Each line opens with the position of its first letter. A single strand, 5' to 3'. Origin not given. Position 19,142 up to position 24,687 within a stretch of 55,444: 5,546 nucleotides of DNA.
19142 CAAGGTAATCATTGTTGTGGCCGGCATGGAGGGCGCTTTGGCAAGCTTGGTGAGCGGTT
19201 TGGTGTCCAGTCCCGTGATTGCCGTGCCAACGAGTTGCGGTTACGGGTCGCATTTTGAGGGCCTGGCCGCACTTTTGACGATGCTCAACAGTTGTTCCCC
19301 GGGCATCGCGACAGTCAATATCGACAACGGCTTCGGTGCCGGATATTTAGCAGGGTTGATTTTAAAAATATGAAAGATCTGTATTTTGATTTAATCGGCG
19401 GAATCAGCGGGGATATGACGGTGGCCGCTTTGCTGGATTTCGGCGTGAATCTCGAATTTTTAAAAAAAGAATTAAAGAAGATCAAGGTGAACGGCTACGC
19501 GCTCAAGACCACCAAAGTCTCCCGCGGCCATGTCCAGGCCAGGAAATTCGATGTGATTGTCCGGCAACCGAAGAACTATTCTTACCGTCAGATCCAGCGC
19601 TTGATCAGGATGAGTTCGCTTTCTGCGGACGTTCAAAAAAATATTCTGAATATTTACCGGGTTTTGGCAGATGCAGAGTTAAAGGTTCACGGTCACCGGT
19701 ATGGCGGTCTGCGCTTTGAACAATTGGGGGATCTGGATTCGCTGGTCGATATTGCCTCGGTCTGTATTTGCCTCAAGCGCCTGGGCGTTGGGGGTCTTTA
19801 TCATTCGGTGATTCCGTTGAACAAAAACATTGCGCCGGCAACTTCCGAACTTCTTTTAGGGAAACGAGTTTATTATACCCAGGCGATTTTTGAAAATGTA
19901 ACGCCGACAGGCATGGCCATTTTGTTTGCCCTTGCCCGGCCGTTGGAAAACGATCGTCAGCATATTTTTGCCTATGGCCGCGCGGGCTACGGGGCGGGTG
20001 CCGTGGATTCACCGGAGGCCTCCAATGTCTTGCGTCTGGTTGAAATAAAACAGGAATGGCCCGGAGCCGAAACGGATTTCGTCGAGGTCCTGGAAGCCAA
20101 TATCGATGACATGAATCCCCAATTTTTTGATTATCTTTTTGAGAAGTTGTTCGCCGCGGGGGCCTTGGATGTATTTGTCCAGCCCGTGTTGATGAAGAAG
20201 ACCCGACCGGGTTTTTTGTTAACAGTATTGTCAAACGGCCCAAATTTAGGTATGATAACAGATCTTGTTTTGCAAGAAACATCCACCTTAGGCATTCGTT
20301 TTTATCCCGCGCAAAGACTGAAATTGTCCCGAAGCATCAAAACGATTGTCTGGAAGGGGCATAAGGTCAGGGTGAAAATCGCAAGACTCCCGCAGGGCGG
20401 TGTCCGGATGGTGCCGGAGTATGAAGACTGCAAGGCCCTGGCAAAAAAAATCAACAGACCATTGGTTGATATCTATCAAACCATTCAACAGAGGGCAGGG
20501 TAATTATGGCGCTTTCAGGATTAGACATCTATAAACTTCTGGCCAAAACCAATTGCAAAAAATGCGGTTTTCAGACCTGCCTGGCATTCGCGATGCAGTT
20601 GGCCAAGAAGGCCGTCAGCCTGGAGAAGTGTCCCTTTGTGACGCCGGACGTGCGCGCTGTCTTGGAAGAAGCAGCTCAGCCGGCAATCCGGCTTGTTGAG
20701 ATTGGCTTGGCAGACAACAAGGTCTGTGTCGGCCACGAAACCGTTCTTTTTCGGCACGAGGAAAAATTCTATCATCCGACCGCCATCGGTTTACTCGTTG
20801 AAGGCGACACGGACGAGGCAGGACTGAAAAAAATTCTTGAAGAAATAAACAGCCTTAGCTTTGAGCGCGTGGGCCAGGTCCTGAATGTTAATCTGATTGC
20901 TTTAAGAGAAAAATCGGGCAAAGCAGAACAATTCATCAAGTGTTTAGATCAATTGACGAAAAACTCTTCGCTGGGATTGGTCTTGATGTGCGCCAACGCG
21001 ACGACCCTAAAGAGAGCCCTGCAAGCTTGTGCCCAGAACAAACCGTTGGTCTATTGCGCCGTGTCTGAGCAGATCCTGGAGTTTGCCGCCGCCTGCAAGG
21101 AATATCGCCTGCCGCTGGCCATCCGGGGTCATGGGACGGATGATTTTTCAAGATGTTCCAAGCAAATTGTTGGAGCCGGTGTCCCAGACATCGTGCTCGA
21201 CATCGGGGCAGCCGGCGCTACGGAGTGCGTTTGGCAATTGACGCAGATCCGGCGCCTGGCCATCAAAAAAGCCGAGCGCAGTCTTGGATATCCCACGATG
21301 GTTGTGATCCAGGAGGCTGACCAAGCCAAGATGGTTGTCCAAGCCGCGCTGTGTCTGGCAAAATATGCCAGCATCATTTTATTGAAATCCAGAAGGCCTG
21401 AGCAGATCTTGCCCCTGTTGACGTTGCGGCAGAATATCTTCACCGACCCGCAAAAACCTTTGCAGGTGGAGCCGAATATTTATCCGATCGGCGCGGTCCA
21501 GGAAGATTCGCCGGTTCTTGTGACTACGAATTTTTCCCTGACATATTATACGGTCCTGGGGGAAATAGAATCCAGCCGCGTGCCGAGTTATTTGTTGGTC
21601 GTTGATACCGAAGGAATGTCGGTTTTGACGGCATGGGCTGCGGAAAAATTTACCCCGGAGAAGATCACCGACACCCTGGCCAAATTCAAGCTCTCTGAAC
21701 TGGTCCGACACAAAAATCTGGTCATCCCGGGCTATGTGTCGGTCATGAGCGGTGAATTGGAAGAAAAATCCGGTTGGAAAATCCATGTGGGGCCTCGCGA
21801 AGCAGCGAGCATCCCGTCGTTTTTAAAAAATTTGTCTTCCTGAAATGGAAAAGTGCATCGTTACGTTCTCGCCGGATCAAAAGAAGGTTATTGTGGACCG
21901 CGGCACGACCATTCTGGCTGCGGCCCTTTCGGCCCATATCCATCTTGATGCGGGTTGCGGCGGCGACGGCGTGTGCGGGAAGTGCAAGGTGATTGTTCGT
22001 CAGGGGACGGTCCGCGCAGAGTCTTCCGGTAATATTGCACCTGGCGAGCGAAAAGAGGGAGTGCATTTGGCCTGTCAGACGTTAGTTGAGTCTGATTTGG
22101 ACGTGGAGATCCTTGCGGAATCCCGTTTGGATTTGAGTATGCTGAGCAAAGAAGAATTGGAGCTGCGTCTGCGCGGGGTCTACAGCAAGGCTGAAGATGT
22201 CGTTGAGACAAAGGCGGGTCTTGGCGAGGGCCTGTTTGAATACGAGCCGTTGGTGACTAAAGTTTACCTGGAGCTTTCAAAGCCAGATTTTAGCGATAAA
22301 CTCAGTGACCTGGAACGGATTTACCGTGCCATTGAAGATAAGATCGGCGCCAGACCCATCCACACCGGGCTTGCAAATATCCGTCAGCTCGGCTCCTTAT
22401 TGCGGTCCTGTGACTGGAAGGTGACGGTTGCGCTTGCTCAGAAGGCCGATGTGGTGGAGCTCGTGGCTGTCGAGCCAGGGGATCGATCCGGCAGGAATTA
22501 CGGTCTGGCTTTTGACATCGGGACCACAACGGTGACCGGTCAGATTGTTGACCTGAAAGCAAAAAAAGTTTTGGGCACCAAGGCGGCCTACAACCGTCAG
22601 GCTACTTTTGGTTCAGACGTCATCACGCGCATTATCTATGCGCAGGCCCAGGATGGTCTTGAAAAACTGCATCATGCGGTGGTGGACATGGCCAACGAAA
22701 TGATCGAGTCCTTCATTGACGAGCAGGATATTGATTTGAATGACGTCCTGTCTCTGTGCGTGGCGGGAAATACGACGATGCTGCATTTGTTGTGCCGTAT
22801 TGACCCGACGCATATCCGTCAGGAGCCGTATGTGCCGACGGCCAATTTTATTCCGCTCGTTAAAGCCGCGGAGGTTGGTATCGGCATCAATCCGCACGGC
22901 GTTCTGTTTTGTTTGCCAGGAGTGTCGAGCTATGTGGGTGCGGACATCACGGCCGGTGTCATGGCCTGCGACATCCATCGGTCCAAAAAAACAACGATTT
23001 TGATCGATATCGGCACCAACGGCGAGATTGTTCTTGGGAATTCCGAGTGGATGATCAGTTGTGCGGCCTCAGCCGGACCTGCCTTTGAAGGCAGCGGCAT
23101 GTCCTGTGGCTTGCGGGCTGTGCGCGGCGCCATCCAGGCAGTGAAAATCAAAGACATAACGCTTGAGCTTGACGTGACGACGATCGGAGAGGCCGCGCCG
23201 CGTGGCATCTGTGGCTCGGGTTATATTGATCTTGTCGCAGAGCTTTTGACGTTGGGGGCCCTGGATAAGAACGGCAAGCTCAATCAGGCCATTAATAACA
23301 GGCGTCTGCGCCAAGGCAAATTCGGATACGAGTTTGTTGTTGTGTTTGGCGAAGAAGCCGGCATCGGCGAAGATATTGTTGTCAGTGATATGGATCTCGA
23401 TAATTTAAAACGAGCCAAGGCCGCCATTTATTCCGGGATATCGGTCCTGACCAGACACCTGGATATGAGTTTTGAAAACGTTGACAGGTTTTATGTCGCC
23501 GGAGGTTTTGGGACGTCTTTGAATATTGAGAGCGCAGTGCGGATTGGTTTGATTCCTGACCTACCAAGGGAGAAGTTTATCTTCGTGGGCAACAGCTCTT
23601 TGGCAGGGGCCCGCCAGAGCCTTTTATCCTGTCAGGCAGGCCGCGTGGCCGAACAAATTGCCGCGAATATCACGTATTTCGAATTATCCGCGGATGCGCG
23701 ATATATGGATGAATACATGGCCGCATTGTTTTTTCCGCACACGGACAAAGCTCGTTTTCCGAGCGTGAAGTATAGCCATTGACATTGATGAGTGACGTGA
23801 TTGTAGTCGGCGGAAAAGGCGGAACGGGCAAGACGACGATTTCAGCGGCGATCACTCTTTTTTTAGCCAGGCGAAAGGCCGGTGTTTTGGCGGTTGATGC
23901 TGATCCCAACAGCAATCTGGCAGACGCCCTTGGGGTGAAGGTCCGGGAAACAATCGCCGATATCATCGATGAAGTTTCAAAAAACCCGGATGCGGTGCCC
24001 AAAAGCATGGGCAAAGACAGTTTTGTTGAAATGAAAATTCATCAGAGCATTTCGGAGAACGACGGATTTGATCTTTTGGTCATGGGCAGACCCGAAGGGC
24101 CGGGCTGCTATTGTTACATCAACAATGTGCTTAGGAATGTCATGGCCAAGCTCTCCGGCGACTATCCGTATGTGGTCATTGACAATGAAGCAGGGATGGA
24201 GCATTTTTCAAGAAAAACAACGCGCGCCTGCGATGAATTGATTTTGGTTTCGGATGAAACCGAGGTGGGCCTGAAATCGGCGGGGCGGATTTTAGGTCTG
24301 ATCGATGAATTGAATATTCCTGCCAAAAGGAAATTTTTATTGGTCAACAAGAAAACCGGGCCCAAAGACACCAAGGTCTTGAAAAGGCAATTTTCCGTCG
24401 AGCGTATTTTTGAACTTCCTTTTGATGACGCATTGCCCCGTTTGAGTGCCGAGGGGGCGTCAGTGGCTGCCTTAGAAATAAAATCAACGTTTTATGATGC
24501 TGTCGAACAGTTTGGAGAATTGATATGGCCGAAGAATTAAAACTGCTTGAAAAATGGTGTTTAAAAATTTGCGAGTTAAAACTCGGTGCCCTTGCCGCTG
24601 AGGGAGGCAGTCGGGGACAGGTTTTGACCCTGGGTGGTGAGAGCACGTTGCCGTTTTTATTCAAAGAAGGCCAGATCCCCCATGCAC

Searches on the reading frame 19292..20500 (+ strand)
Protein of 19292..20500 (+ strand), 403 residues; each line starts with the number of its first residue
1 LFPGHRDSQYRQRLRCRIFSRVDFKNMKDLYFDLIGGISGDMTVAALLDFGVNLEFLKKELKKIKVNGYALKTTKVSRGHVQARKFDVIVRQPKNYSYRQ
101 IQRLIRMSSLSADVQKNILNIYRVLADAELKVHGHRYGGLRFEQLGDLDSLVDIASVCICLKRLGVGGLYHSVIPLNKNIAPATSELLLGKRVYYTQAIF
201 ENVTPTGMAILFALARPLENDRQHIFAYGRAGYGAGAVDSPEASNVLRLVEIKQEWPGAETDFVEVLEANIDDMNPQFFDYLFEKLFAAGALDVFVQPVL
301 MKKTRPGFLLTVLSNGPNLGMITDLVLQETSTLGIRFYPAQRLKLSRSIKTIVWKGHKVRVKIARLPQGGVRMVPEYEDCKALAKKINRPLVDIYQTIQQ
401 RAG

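Call 10: search_protein_families(library=pfam, proteins=[window:19292-20500:+])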
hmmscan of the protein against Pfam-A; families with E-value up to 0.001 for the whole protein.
window:19292-20500:+ (403 aa): 1 family
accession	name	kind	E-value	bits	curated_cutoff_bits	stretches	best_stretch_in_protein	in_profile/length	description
PF01969.22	Ni_insertion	-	1.2e-98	331.1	22.1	1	30-395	1-375/375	Nickel insertion protein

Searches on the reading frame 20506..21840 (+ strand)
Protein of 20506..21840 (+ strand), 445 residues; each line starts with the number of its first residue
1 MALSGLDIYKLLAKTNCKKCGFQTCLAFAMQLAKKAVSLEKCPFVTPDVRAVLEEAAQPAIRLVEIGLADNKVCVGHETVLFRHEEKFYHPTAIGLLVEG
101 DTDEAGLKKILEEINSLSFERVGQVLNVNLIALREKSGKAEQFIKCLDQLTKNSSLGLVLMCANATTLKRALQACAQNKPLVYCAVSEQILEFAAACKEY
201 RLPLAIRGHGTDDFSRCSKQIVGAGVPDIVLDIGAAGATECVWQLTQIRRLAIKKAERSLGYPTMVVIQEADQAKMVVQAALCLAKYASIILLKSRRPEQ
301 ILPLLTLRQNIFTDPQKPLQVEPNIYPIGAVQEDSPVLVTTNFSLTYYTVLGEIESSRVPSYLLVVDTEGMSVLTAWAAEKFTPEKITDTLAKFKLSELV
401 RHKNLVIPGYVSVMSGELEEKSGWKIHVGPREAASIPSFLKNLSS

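Call 10: search_protein_families(library=pfam, proteins=[window:20506-21840:+])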
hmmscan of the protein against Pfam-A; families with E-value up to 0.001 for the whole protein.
window:20506-21840:+ (445 aa): 2 families
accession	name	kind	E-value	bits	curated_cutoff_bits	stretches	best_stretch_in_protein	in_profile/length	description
PF03599.22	CdhD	-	1.3e-96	324.1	24.8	1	64-439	2-386/387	CO dehydrogenase/acetyl-CoA synthase delta subunit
PF04060.18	FeS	-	1.2e-11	44.6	23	1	12-44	1-33/33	Putative Fe-S cluster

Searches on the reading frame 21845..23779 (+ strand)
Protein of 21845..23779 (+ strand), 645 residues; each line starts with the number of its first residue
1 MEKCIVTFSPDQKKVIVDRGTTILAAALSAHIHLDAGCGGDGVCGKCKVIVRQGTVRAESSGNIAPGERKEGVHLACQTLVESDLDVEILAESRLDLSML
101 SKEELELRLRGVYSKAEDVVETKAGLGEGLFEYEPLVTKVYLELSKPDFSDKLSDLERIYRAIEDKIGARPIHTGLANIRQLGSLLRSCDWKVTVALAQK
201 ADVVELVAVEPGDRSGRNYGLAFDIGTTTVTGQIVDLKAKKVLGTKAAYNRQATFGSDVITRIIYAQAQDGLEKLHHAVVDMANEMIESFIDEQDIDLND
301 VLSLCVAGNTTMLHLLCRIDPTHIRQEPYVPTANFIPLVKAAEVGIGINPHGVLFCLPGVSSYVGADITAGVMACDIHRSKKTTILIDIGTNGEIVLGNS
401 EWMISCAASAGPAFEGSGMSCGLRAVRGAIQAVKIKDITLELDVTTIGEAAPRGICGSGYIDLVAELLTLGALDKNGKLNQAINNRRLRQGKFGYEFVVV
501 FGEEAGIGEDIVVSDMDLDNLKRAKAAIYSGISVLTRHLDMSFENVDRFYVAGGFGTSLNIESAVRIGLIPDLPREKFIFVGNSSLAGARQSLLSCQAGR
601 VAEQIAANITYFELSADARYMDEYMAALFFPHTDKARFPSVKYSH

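Call 10: search_protein_families(library=pfam, proteins=[window:21845-23779:+])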
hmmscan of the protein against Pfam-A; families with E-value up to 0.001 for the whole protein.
window:21845-23779:+ (645 aa): 5 families
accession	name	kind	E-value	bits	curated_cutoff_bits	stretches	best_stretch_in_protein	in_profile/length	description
PF14574.11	RACo_C_ter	-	1.4e-98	329.6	27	1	383-642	2-261/261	C-terminal domain of RACo the ASKHA domain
PF17651.6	Raco_middle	-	1.8e-59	200.5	26.8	1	219-379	1-162/163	RACo middle region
PF17650.6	RACo_linker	-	1e-20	73.8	26.2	1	131-215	6-85/86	RACo linker region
PF00111.32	Fer2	-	1.6e-12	47.6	21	1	12-81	7-76/77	2Fe-2S iron-sulfur cluster binding domain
PF13510.11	Fer2_4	-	0.00065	20.1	22.8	0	6-88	4-78/82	2Fe-2S iron-sulfur cluster binding domain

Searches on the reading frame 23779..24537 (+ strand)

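Call 10: search_protein_families(library=pfam, proteins=[window:23779-24537:+])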
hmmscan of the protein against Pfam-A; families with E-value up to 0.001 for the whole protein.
window:23779-24537:+ (253 aa): 6 families
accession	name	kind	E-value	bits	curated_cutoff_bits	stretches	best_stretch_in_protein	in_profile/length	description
PF01656.29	CbiA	-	3.7e-16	59.7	25.4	1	7-228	1-124/125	CobQ/CobB/MinD/ParA nucleotide binding domain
PF13614.12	AAA_31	-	2.8e-14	53.9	27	1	9-179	6-168/177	AAA domain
PF02374.21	ArsA_ATPase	-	1.5e-12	47.8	24.3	1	7-62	3-58/305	Anion-transporting ATPase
PF10609.15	ParA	-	1.2e-06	28.6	27.1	1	7-55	6-55/246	NUBPL iron-transfer P-loop NTPase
PF06564.18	CBP_BcsQ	-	2e-06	28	21.3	0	4-47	1-44/234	Cellulose biosynthesis protein BcsQ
PF00142.24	Fer4_NifH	-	9.9e-05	22.4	25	1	8-69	3-65/271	4Fe-4S iron sulfur cluster binding proteins, NifH/frxC family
